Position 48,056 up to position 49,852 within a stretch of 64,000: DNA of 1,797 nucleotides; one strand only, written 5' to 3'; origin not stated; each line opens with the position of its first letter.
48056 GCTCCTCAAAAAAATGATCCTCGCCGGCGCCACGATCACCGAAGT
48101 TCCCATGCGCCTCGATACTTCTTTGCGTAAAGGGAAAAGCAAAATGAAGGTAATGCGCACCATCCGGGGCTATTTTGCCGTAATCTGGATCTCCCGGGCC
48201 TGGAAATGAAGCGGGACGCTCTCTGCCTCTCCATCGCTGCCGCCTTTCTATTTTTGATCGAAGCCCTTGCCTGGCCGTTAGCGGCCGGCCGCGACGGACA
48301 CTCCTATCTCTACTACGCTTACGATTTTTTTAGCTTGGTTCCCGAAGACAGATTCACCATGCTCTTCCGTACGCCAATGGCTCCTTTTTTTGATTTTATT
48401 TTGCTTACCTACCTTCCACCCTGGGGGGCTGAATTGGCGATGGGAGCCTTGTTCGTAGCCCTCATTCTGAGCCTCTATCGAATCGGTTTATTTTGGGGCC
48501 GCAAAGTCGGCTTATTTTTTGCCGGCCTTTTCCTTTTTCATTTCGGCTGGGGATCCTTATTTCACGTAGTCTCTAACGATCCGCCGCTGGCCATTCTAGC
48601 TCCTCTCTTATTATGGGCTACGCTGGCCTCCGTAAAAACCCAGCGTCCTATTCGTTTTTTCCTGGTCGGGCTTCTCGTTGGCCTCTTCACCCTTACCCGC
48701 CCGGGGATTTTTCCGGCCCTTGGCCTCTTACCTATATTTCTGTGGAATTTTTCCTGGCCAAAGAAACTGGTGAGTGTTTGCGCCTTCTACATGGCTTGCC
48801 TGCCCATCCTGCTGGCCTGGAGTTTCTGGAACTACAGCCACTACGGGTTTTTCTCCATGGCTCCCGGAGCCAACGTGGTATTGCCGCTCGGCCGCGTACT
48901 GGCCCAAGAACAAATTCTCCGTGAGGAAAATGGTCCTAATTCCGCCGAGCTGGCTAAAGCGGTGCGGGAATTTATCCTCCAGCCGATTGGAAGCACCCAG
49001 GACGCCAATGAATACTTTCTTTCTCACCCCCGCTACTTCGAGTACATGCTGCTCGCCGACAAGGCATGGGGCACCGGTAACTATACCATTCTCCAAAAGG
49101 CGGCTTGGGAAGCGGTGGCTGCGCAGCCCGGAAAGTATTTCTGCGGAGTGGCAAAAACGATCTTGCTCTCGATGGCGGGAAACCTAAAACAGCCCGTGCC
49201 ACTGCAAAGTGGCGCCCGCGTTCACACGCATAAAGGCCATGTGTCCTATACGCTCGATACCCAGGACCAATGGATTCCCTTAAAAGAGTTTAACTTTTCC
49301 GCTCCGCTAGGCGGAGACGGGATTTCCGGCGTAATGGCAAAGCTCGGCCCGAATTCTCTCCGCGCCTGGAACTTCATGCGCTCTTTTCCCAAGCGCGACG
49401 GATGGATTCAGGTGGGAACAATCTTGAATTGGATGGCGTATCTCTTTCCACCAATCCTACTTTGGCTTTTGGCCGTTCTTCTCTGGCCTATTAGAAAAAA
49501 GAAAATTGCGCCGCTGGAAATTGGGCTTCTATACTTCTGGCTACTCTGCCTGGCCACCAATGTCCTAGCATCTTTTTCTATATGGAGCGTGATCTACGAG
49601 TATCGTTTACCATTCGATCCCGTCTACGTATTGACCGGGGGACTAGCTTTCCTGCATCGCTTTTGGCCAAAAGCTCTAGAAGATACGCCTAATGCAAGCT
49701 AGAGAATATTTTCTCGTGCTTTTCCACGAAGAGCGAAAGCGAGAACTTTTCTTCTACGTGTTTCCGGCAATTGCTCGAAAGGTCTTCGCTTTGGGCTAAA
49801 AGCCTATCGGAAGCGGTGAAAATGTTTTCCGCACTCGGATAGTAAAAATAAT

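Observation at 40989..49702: Arn/Lgm-like lipid-linked aminosugar transfer module interleaved with the WbpB-D-E-I genes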

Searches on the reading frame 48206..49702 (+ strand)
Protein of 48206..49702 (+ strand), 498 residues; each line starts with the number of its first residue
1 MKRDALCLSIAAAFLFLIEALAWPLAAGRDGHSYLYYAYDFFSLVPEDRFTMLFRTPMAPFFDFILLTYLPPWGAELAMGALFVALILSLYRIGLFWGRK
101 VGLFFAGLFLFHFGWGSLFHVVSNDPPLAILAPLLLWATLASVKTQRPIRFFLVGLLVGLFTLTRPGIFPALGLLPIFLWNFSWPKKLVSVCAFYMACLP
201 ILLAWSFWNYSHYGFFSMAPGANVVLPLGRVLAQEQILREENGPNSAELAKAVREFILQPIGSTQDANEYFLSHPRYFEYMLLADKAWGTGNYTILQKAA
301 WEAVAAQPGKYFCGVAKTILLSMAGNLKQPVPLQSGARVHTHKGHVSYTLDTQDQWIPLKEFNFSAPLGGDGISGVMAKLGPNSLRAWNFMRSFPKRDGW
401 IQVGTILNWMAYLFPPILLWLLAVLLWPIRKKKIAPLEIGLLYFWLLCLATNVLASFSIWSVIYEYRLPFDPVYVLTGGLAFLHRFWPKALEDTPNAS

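Call 4: search_protein_families(library=pfam, proteins=[window:48206-49702:+], max_evalue=0.01)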
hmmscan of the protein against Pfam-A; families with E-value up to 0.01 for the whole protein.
window:48206-49702:+ (498 aa): 0 families

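Call 5: search_protein_families(library=ncbifam, proteins=[window:48206-49702:+], max_evalue=0.01)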
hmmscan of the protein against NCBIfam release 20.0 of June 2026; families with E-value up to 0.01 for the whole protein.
window:48206-49702:+ (498 aa): 0 families

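Call 10: search_protein_families(library=pfam, proteins=[window:48206-49702:+], max_evalue=10)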
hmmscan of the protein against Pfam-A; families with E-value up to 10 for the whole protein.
window:48206-49702:+ (498 aa): 1 family
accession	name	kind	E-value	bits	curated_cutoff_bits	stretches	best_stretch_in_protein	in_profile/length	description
PF13231.12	PMT_2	-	0.017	15.7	26.1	1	73-203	22-153/160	Dolichyl-phosphate-mannose-protein mannosyltransferase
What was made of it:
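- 48206..49702 (+): g9: GT-C-fold membrane glycosyltransferase, a family without its own Pfam model. No Pfam or NCBIfam hit for the protein itself; PMT_2 reaches only E 0.017 (calls 4, 5, 10).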

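Call 11: find_encoding_contigs(protein=window:48206-49702:+, flank=10000, max_places=6)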
Protein window:48206-49702:+ (498 aa): 1 contig read that carries it; 1 place shown.
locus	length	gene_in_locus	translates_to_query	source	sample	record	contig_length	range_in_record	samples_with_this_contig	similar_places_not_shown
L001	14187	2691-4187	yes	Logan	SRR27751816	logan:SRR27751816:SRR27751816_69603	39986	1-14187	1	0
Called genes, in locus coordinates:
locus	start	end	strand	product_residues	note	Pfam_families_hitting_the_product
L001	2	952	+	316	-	?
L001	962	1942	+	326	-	PF01073:3Beta_HSD, PF01370:Epimerase, PF02719:Polysacc_synt_2, PF04321:RmlD_sub_bind, PF16363:GDP_Man_Dehyd, PF07993:NAD_binding_4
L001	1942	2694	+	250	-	PF00535:Glycos_transf_2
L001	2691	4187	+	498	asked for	-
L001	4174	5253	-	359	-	PF00534:Glycos_transf_1, PF13692:Glyco_trans_1_4, PF13524:Glyco_trans_1_2 (weak)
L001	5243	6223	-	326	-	PF00535:Glycos_transf_2, PF13641:Glyco_tranf_2_3 (weak)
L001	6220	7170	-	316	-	PF13692:Glyco_trans_1_4 (weak), PF00534:Glycos_transf_1 (weak)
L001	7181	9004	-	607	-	PF02463:SMC_N (faint), PF13555:AAA_29 (weak), PF00005:ABC_tran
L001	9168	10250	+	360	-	PF13692:Glyco_trans_1_4, PF00534:Glycos_transf_1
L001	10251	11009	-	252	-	PF13489:Methyltransf_23 (weak), PF13847:Methyltransf_31 (weak), PF08241:Methyltransf_11, PF08242:Methyltransf_12, PF13649:Methyltransf_25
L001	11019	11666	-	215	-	PF13489:Methyltransf_23, PF08242:Methyltransf_12 (weak), PF08241:Methyltransf_11, PF13847:Methyltransf_31 (weak)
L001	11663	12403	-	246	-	PF01522:Polysacc_deac_1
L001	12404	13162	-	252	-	PF05711:TylF, PF13578:Methyltransf_24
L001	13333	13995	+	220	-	PF13489:Methyltransf_23, PF13649:Methyltransf_25, PF13847:Methyltransf_31, PF08241:Methyltransf_11, PF08242:Methyltransf_12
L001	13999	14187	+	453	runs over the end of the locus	-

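Call 12: find_homologous_proteins(query=window:48206-49702:+, max_evalue=0.001)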
Query window:48206-49702:+ (498 aa): 6 proteins with E <= 0.001 among 8000 candidates.
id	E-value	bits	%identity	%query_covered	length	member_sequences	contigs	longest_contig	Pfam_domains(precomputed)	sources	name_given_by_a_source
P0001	0.0e+0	1145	100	100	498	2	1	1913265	-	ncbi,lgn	ncbi:MAG: hypothetical protein AB7K68_05195 [Bacteriovoracia bacterium]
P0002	1.1e-208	712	65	96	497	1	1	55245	-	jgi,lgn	-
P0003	5.8e-182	624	58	99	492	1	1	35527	-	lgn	-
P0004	1.3e-170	587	55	97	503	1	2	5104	-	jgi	jgi:hypothetical protein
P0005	7.3e-112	393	42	96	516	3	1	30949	-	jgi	jgi:hypothetical protein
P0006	2.0e-110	388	44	95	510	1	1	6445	-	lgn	-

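Call 18: find_encoding_contigs(protein=P0002, flank=10000, max_places=2)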
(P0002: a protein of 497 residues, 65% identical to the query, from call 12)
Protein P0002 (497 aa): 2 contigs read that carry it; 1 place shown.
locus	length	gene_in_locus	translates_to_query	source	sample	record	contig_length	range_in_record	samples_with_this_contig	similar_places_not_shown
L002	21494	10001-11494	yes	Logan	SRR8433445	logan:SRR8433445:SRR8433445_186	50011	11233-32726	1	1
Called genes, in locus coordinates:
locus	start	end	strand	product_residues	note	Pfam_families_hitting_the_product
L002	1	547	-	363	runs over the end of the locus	-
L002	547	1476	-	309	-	-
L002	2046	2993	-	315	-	PF00535:Glycos_transf_2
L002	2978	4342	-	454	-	-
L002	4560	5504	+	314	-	PF01408:GFO_IDH_MocA, PF02894:GFO_IDH_MocA_C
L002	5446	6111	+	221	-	PF25084:LbH_EIF2B (weak), PF25087:GMPPB_C (faint), PF14602:Hexapep_2 (faint), PF00132:Hexapep (weak)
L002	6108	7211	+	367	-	PF01041:DegT_DnrJ_EryC1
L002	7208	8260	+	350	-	PF02350:Epimerase_2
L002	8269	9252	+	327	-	PF01073:3Beta_HSD, PF01370:Epimerase, PF02719:Polysacc_synt_2, PF04321:RmlD_sub_bind, PF16363:GDP_Man_Dehyd, PF07993:NAD_binding_4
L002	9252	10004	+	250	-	PF00535:Glycos_transf_2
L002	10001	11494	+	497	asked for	-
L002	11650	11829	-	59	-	-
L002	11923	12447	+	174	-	PF00691:OmpA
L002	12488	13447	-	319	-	PF13524:Glyco_trans_1_2 (faint), PF13692:Glyco_trans_1_4, PF00534:Glycos_transf_1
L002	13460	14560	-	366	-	PF00534:Glycos_transf_1, PF13692:Glyco_trans_1_4, PF13524:Glyco_trans_1_2 (weak)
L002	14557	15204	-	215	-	PF13489:Methyltransf_23, PF13847:Methyltransf_31, PF08241:Methyltransf_11 (weak), PF13649:Methyltransf_25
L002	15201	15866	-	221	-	PF13489:Methyltransf_23, PF08241:Methyltransf_11, PF08242:Methyltransf_12, PF01209:Ubie_methyltran (weak), PF13649:Methyltransf_25, PF13847:Methyltransf_31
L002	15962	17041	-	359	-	PF13692:Glyco_trans_1_4, PF00534:Glycos_transf_1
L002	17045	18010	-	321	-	PF01370:Epimerase, PF16363:GDP_Man_Dehyd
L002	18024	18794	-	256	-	PF13489:Methyltransf_23 (weak), PF08241:Methyltransf_11 (weak)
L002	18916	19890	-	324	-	PF02388:FemAB (faint), PF13480:Acetyltransf_6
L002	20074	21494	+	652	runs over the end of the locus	-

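Call 19: find_encoding_contigs(protein=P0003, flank=10000, max_places=2)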
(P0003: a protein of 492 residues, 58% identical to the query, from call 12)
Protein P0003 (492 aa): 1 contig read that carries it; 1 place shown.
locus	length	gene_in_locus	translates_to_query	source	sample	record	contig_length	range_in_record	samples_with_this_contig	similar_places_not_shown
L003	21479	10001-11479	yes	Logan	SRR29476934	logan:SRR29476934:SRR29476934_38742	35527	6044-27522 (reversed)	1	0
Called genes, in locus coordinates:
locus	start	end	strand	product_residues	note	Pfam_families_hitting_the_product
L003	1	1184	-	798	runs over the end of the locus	PF09586:YfhO (faint)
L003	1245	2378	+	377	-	-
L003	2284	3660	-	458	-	PF04932:Wzy_C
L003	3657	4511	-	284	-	PF00535:Glycos_transf_2, PF10111:Glyco_tranf_2_2, PF13641:Glyco_tranf_2_3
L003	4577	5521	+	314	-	PF01408:GFO_IDH_MocA, PF02894:GFO_IDH_MocA_C, PF22725:GFO_IDH_MocA_C3 (weak)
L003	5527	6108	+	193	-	PF25084:LbH_EIF2B (weak), PF00132:Hexapep, PF25087:GMPPB_C, PF00132:Hexapep (weak), PF14602:Hexapep_2 (weak)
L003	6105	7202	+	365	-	PF00155:Aminotran_1_2 (faint), PF01041:DegT_DnrJ_EryC1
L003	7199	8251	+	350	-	PF02350:Epimerase_2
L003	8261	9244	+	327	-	PF01073:3Beta_HSD, PF01370:Epimerase, PF02719:Polysacc_synt_2, PF04321:RmlD_sub_bind, PF16363:GDP_Man_Dehyd, PF07993:NAD_binding_4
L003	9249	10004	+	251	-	PF00535:Glycos_transf_2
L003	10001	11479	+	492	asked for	-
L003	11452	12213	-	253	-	PF13489:Methyltransf_23 (weak), PF08241:Methyltransf_11, PF08242:Methyltransf_12, PF13649:Methyltransf_25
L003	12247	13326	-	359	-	PF13439:Glyco_transf_4 (weak), PF00534:Glycos_transf_1, PF13692:Glyco_trans_1_4, PF13524:Glyco_trans_1_2 (weak)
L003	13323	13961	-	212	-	PF13489:Methyltransf_23, PF07021:MetW (weak), PF13847:Methyltransf_31, PF08241:Methyltransf_11, PF08242:Methyltransf_12, PF13649:Methyltransf_25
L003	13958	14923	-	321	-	PF00535:Glycos_transf_2, PF13641:Glyco_tranf_2_3 (weak)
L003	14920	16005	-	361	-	PF13692:Glyco_trans_1_4, PF00534:Glycos_transf_1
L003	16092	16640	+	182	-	PF13302:Acetyltransf_3, PF13420:Acetyltransf_4 (weak), PF00583:Acetyltransf_1 (weak)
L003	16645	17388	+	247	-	PF03065:Glyco_hydro_57 (weak), PF01522:Polysacc_deac_1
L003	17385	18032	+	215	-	PF13489:Methyltransf_23, PF08241:Methyltransf_11, PF08242:Methyltransf_12, PF01209:Ubie_methyltran (faint), PF13649:Methyltransf_25 (weak), PF13847:Methyltransf_31 (weak)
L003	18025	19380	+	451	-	-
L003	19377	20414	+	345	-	PF00571:CBS (faint), PF00483:NTP_transferase, PF12804:NTP_transf_3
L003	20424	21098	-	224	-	PF02348:CTP_transf_3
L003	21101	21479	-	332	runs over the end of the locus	PF00106:adh_short, PF01073:3Beta_HSD, PF01370:Epimerase, PF02719:Polysacc_synt_2, PF04321:RmlD_sub_bind, PF05368:NmrA, PF16363:GDP_Man_Dehyd, PF07993:NAD_binding_4, +1 more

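Call 20: find_encoding_contigs(protein=P0005, flank=10000, max_places=2)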
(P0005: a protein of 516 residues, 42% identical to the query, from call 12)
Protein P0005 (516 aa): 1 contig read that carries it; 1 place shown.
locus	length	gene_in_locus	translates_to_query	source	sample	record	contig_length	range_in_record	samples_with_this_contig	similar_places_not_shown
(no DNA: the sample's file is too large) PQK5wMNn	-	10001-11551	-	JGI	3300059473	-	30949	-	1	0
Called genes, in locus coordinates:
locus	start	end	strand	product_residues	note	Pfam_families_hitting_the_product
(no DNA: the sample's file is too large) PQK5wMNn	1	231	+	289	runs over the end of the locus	PF00977:His_biosynth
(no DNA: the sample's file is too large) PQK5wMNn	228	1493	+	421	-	-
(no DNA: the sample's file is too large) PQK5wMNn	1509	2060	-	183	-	PF13302:Acetyltransf_3, PF00583:Acetyltransf_1 (weak)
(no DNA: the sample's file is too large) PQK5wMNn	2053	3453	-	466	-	PF01041:DegT_DnrJ_EryC1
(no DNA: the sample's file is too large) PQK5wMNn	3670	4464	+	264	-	PF08241:Methyltransf_11 (weak)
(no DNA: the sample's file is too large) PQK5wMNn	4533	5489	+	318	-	PF01408:GFO_IDH_MocA, PF02894:GFO_IDH_MocA_C, PF22725:GFO_IDH_MocA_C3 (weak)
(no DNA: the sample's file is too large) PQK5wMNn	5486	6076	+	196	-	PF25084:LbH_EIF2B (weak), PF14602:Hexapep_2 (faint), PF00132:Hexapep (weak), PF25087:GMPPB_C (weak), PF00132:Hexapep (weak)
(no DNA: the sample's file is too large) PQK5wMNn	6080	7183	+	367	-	PF01041:DegT_DnrJ_EryC1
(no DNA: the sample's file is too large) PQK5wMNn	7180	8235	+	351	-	PF02350:Epimerase_2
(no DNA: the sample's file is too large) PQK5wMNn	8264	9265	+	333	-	PF04321:RmlD_sub_bind, PF01073:3Beta_HSD, PF01370:Epimerase, PF02719:Polysacc_synt_2, PF16363:GDP_Man_Dehyd, PF07993:NAD_binding_4 (weak)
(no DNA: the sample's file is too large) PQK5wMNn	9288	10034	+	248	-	PF00535:Glycos_transf_2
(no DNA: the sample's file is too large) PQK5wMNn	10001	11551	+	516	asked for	-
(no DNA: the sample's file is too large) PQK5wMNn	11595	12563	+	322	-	PF01370:Epimerase, PF16363:GDP_Man_Dehyd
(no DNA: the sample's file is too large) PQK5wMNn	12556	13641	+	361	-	PF13692:Glyco_trans_1_4, PF00534:Glycos_transf_1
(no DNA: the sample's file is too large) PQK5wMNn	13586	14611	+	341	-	-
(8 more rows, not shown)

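Call 22: predict_structure(alignment_id=A1)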
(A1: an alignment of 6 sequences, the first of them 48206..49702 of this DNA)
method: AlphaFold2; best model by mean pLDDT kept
length: 498 residues; sequences in the alignment: 6
mean_pLDDT: 55.6   pTM: 0.49
mean pLDDT of the five models: 55.6, 55.5, 54.5, 54.4, 52.4
residues with pLDDT >= 90: 0; 70-90: 112; 50-70: 180; < 50: 206
segments of 3 or more residues with pLDDT < 50: 22-60, 114-129, 213-215, 217-237, 261-263, 314-332, 341-346, 357-360, 383-386, 394-432, 453-481, 487-498
pLDDT, mean of each block of 10 residues (from residue 1): 79 66 41 35 33 41 53 57 73 75 69 45 46 69 77 80 57 73 78 84 67 49 43 49 77 70 55 53 67 64 63 47 36 53 49 52 57 64 51 44 38 35 44 60 61 41 31 42 48 32
secondary structure, 60 per line:
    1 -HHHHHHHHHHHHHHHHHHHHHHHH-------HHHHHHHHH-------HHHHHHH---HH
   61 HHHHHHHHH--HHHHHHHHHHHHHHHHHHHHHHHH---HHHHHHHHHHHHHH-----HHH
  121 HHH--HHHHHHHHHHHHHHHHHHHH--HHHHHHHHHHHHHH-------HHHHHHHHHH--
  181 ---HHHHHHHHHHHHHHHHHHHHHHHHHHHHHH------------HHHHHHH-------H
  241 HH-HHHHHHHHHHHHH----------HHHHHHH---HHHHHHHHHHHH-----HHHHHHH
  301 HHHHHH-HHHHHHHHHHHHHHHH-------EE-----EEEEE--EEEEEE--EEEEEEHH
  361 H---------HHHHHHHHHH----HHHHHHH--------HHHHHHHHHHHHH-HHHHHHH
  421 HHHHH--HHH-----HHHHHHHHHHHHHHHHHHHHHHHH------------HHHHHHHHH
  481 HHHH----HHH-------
elements in order: H2-25 H33-41 H49-55 H59-69 H72-95 H99-112 H118-123 H126-145 H148-161 H169-178 H184-213 H226-232 H244-256 H267-273 H277-288 H294-306 H308-323 E338-342 E345-350 E353-358 H371-380 H385-391 H400-412 H414-425 H436-459 H472-484
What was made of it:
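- Tried and rejected: An AF2 model of g9 built from only 6 sequences was unusable (pLDDT 55.6; call 22).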

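Call 23: search_solved_structures(query=A1, max_evalue=10, show_alignments=3)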
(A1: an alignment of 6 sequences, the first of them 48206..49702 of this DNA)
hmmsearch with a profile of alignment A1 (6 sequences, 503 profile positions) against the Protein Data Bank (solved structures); distinct sequences matched with E-value up to 10: 0.

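Call 28: search_protein_representatives(alignment_id=A1)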
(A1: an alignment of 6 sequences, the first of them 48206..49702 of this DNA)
Query: 6 sequences, 503 profile positions. Proteins with E-value up to 0.001 (for the whole library): 736; up to 1e-10: 390; up to 1e-30: 172. The best 150 are listed.
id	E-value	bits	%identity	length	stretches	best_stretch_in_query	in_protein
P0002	3.2e-258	873.9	-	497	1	5-501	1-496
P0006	1.1e-231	786.2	-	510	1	1-502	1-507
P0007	3.1e-169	580.3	-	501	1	6-497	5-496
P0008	7.9e-145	499.8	-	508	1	7-487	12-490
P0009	9.9e-138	476.4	-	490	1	8-491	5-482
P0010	6.3e-115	401.1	-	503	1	5-494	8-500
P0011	4.9e-84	299.2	-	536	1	6-499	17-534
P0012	8.3e-77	275.4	-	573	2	6-337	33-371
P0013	2.1e-76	274.1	-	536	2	6-341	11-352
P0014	2.2e-76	274.0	-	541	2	9-335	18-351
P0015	2.7e-75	270.4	-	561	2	7-325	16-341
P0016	5.6e-75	269.3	-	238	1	270-497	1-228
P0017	2.0e-74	267.5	-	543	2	5-337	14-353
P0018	1.3e-73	264.9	-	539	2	5-324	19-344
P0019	1.3e-73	264.8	-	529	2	13-346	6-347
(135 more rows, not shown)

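Call 30: search_protein_families(library=pfam, alignment_id=A2, max_evalue=0.01)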
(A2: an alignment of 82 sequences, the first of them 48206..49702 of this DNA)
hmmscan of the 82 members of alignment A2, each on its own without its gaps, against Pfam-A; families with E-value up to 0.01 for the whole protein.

A. member 1, window:48206-49702:+ (498 aa): 0 families

B. families by the number of members that match (of 82 scanned): 7 families
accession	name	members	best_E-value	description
PF13231.12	PMT_2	41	4.7e-09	Dolichyl-phosphate-mannose-protein mannosyltransferase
PF09913.15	DUF2142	5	3.1e-05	Predicted membrane protein (DUF2142)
PF19529.4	DUF6057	2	0.0017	Family of unknown function (DUF6057)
PF13398.12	Peptidase_M50B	1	5e-05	Peptidase M50B-like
PF04932.20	Wzy_C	1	0.0019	O-Antigen ligase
PF24220.1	DUF7439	1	0.0027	Family of unknown function (DUF7439)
PF20599.3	DUF6796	1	0.0073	Family of unknown function (DUF6796)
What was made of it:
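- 48206..49702 (+): The family has 736 representatives, and 41 of 82 members hit PMT_2 (best E 4.7e-9) (calls 28, 30).
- On GT-C glycosyltransferase superfamily: 41 of 82 family members hit PMT_2 (call 30).
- GT-C: half of the family hits PMT_2 (call 30).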

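Call 31: search_solved_structures(query=A2, max_evalue=10, show_alignments=3)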
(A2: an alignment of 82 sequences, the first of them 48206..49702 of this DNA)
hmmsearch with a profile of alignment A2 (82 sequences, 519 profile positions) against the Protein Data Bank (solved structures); distinct sequences matched with E-value up to 10: 2.
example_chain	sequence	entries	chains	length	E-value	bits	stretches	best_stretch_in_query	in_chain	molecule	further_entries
6y8l_A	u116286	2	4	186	1.2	11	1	316-389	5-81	DNA gyrase subunit B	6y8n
4b6c_A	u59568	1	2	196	2.2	10.2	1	316-392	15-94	DNA gyrase subunit B,DNA gyrase subunit B,DNA gyrase subunit B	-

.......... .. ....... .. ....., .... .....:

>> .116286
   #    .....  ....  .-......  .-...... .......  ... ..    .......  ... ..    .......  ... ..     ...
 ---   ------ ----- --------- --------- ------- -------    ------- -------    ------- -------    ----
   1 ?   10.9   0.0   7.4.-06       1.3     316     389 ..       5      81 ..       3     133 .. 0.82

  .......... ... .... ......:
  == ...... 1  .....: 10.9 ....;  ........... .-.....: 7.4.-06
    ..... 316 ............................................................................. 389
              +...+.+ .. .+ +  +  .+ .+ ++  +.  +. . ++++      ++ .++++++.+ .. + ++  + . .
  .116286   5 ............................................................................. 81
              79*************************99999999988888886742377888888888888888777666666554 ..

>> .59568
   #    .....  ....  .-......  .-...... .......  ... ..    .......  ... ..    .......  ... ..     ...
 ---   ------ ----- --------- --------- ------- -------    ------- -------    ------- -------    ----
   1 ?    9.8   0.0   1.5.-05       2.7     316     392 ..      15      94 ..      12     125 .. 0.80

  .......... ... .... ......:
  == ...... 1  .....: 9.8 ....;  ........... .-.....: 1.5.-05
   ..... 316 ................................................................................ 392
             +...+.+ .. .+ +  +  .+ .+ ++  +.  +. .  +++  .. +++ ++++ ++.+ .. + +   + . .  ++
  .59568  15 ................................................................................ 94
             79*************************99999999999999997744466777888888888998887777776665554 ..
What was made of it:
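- On Arn (Ara4N) system: It has no sequence-family match; a profile search of PDB sequences finds nothing (calls 23, 31).
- Tried and rejected: Searches with the g9 family found nothing relevant (calls 23, 31).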

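Call 40: find_related_loci(query=A1, collection=genome_contigs, flank=10000)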
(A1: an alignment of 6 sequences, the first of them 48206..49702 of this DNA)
Query A1 (498 aa) in genome_contigs; peptide patterns used: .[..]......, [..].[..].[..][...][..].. (x = any residue, [..] = any of these).
154 stretches matched a pattern, but none encodes a relative of the query by tblastn (E <= 1e-3).

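Call 50: predict_structure(alignment_id=A2)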
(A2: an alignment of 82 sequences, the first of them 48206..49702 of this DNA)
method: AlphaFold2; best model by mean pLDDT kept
length: 498 residues; sequences in the alignment: 82
mean_pLDDT: 94.9   pTM: 0.93
mean pLDDT of the five models: 94.9, 94.7, 94.4, 94.1, 93.8
residues with pLDDT >= 90: 445; 70-90: 45; 50-70: 6; < 50: 2
segments of 3 or more residues with pLDDT < 50: none
pLDDT, mean of each block of 10 residues (from residue 1): 95 98 96 97 93 94 98 98 98 96 98 98 98 98 98 98 96 98 98 98 96 88 86 96 98 98 97 92 93 93 98 97 97 96 96 93 82 90 97 96 98 98 92 92 98 94 96 98 90 61
secondary structure, 60 per line:
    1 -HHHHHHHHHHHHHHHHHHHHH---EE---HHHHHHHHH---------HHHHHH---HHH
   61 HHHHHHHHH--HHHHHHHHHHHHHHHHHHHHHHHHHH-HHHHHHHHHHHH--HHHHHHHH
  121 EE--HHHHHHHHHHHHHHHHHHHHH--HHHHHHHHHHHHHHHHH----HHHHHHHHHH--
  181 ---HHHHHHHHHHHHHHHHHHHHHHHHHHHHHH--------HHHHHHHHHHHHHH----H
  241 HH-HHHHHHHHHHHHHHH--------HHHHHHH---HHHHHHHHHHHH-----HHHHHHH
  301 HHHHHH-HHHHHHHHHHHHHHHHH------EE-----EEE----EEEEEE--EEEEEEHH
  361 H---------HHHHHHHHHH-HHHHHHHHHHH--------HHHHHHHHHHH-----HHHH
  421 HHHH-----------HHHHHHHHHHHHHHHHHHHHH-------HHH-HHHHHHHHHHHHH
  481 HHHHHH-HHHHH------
elements in order: H2-22 H31-39 H49-54 H58-69 H72-97 H99-110 H113-120 H125-145 H148-164 H169-178 H184-213 H222-235 H244-258 H267-273 H277-288 H294-306 H308-324 E338-340 E345-350 E353-358 H371-380 H382-392 H401-411 H417-424 H436-456 H468-486 H488-492
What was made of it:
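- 48206..49702 (+): AF2 with 82 sequences gives pLDDT 94.9 and pTM 0.93 (call 50).
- On GT-C glycosyltransferase superfamily: AF2 pLDDT 94.9 (call 50).
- The AF2 model has pLDDT 94.9 (call 50).
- Tried and rejected: It was replaced by a model from an 82-sequence alignment (call 50).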
